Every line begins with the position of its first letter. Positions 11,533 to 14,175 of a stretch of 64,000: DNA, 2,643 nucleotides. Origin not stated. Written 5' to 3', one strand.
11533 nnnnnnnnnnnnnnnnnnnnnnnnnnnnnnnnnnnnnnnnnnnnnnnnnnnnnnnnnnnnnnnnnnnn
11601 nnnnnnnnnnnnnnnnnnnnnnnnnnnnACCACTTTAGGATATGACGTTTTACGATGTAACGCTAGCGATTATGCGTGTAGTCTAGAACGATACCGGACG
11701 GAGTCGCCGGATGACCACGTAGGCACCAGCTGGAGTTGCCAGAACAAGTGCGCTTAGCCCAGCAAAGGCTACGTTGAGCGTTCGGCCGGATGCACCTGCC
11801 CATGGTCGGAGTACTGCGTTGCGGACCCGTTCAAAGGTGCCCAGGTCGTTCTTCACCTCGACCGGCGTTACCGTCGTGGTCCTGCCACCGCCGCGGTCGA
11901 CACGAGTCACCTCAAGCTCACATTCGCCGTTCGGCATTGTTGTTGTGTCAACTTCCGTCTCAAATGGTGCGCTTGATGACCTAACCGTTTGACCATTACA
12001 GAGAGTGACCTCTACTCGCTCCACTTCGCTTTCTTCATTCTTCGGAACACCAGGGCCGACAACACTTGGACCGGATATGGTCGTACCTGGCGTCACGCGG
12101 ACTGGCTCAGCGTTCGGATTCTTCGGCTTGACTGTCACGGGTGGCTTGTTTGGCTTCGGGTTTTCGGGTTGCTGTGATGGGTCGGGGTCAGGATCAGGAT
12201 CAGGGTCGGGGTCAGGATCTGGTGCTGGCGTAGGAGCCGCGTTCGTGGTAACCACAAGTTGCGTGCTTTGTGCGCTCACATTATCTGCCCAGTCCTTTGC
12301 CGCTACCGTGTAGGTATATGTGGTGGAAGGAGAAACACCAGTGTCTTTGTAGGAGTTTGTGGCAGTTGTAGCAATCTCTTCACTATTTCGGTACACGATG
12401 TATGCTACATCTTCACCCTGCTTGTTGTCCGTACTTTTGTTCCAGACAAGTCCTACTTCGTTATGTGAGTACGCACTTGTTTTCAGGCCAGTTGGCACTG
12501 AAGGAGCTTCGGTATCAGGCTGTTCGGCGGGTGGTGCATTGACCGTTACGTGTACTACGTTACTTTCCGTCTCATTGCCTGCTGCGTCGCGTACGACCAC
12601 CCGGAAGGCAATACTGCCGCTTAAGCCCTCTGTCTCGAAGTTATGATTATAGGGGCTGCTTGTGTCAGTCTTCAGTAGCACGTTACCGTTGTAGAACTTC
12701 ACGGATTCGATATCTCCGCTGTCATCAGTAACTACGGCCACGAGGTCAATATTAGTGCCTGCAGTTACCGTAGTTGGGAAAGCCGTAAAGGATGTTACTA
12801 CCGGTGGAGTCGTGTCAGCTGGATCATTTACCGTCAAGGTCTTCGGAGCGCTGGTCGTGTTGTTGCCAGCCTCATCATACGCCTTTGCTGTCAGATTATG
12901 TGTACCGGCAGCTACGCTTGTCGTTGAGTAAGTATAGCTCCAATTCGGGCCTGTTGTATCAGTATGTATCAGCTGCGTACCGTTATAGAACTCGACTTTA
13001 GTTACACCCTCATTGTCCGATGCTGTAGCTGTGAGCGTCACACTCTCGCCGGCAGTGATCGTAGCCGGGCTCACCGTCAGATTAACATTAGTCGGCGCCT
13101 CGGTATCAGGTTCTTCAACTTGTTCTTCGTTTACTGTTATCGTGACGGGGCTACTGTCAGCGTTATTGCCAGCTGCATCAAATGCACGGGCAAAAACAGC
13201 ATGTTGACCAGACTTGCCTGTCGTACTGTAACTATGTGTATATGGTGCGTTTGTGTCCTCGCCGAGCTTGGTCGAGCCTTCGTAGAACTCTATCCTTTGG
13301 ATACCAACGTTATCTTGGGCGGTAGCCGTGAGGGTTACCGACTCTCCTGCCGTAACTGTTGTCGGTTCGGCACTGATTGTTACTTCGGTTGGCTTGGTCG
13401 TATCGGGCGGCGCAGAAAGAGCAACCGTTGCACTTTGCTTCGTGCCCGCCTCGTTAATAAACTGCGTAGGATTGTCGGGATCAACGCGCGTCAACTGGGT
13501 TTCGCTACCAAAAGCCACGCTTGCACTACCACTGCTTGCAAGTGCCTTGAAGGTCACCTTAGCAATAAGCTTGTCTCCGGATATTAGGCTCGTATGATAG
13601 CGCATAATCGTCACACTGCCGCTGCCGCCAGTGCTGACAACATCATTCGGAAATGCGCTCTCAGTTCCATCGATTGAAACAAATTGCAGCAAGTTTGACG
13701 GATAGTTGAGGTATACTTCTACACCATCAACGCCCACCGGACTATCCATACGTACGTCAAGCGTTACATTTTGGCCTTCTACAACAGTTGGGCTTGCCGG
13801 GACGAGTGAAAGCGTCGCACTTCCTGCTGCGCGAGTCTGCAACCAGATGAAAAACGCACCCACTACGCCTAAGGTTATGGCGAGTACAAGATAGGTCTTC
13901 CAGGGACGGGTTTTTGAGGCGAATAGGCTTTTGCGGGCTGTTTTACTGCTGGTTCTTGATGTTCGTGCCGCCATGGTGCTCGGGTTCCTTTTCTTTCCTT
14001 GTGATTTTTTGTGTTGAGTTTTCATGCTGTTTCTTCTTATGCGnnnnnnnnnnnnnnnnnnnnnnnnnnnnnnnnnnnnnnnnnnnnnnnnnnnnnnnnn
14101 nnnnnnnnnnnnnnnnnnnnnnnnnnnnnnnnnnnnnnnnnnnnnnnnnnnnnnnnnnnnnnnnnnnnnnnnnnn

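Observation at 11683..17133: Tandem array of four cohesin-like surface paralogs, a possible cellulosome-style self-assembling scaffold without enzymes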

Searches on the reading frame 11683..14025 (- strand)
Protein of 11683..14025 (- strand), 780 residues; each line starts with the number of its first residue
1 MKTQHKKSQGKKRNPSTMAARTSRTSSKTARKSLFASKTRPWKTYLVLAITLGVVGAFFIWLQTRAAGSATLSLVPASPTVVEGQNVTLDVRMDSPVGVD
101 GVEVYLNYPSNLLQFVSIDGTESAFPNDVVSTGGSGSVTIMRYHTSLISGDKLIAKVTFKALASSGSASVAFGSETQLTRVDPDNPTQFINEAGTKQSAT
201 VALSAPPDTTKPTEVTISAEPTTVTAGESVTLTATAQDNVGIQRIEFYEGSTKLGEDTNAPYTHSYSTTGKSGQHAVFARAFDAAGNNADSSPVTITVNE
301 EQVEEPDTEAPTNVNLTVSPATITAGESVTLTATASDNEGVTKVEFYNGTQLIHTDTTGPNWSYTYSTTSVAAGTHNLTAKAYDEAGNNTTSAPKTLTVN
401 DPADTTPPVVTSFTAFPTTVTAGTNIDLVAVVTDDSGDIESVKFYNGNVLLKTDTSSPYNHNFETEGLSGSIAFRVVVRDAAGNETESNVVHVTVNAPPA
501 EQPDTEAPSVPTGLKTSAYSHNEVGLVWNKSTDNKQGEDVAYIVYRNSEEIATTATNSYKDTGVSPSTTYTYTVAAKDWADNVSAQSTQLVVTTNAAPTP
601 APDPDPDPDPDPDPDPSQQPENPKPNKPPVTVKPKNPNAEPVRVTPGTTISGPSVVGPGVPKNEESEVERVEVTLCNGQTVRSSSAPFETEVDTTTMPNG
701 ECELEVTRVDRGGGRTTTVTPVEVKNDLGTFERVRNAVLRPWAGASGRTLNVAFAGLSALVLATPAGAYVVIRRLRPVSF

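Call 3: search_protein_families(library=pfam, proteins=[window:11683-14025:-], max_evalue=1)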
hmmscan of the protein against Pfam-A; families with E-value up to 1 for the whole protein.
window:11683-14025:- (780 aa): 15 families
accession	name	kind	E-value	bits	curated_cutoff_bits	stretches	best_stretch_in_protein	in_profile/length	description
PF17957.7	Big_7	-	2.3e-43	147.1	24.1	5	320-380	11-70/70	Bacterial Ig domain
PF19077.6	Big_13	-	5.5e-13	49.7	27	3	330-399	32-100/102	Bacterial Ig-like domain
PF16640.11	Big_3_5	-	5.5e-11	43.3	35.5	3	316-400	1-88/88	Bacterial Ig-like domain (group 3)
PF00801.26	PKD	-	4.5e-07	30.2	23.5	2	314-392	2-75/80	PKD domain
PF13927.12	Ig_3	-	8e-05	23.5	30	0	214-256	3-42/78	Immunoglobulin domain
PF13895.12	Ig_2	-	0.00017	22.2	27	2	314-399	2-79/79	Immunoglobulin domain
PF07686.23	V-set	-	0.00061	20.4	26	0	218-298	2-77/109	Immunoglobulin V-set domain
PF13750.12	Big_3_3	-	0.00065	19.8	27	1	361-442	2-84/157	Bacterial Ig-like domain (group 3)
PF00047.31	ig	-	0.012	16.4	21.8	0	321-369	3-52/81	Immunoglobulin domain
PF13473.12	Cupredoxin_1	-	0.039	14.4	27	0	281-339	10-55/104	Cupredoxin-like domain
PF13584.12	BatD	-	0.14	13.2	24.1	1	317-399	2-92/92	BatD DUF11 like domain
PF18370.7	RGI_lyase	-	0.15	12.9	27.8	1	528-584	23-80/86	Rhamnogalacturonan I lyases beta-sheet domain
PF14343.11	PrcB_C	-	0.33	11.6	24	1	475-511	16-49/56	PrcB C-terminal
PF00041.27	fn3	-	0.39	11.4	25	1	510-577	2-69/84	Fibronectin type III domain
PF21568.3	AIMA-like_N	-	0.51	11.3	27.8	0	221-295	15-89/104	1,3-alpha-isomaltosidase-like, N-terminal domain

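Call 16: search_protein_families(library=ncbifam, proteins=[window:11683-14025:-], max_evalue=1)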
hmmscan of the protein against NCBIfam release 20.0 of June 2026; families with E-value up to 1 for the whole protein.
window:11683-14025:- (780 aa): 4 families
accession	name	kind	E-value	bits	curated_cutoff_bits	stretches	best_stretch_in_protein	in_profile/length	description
NF041611.1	exoglucan_CbhB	equivalog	1.2e-36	126.2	1950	2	402-599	700-891/997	exoglucanase CbhB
NF047446.1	barrel_OmpL47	domain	1.9e-05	25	40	2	229-298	6-68/68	OmpL47-type beta-barrel domain-containing protein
NF047441.1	Lepto_OmpL47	equivalog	2e-05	24.4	250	1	201-409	138-328/336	multi-beta-barrel domain surface protein OmpL47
NF008082.0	PRK10819.1-3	equivalog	0.92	9.3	265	0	597-636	64-105/242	TonB system transport protein TonB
